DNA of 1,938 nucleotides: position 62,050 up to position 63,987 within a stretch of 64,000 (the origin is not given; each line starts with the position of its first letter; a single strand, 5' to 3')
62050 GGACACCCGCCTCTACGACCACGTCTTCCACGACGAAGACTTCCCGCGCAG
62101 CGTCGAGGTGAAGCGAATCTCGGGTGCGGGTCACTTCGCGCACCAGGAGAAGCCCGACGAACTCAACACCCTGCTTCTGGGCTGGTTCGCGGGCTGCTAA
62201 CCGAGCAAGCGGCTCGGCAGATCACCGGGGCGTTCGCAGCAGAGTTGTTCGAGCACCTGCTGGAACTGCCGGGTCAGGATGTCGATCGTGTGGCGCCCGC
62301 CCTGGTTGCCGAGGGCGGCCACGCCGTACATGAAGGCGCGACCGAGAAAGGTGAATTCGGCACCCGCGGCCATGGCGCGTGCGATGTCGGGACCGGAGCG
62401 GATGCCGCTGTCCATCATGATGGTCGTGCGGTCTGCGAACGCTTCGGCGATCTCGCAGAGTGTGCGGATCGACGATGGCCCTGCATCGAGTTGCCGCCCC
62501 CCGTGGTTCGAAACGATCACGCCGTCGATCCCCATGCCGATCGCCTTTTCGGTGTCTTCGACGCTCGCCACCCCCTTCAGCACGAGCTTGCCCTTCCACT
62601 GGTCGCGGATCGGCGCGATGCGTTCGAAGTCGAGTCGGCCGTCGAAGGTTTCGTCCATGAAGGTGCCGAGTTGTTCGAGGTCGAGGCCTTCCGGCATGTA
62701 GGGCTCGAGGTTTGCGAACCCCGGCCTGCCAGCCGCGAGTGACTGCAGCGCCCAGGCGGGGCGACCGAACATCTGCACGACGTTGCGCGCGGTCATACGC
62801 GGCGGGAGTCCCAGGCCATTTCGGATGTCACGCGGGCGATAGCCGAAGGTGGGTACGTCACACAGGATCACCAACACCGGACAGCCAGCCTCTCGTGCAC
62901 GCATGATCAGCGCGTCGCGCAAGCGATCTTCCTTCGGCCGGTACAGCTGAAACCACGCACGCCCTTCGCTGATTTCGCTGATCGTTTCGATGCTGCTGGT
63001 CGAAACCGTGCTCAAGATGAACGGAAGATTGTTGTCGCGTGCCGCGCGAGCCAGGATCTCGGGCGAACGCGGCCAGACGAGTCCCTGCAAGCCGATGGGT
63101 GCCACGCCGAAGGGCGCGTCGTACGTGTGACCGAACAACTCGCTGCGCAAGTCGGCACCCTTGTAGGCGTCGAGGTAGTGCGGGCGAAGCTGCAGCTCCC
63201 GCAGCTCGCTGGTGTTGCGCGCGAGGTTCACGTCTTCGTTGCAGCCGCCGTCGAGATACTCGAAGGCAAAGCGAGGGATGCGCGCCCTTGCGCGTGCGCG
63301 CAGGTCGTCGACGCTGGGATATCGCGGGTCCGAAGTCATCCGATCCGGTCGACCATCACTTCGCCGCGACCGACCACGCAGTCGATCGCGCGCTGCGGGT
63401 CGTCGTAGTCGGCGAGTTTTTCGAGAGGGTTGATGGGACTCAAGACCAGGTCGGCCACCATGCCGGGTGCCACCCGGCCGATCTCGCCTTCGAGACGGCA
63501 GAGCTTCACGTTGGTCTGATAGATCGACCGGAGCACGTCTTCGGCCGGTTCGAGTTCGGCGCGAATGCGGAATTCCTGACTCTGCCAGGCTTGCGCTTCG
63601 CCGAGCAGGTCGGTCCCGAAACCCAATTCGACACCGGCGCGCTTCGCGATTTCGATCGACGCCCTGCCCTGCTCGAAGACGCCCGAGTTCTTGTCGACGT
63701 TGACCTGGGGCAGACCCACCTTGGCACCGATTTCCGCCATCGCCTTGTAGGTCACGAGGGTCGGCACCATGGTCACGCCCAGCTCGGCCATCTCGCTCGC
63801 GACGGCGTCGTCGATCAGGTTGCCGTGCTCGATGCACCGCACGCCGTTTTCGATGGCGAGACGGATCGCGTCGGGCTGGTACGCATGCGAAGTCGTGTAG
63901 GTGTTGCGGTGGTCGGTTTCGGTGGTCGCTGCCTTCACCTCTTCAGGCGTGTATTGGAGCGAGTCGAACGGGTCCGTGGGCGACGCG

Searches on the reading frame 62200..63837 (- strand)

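Call 73: search_protein_families(library=pfam, max_evalue=0.0001, proteins=[window:62200-63837:-])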
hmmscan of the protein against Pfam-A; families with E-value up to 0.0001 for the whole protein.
window:62200-63837:- (546 aa): 1 family
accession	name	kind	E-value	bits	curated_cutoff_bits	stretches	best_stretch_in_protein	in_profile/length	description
PF01070.24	FMN_dh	-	1.3e-117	393.2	24.9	1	183-543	1-346/350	FMN-dependent dehydrogenase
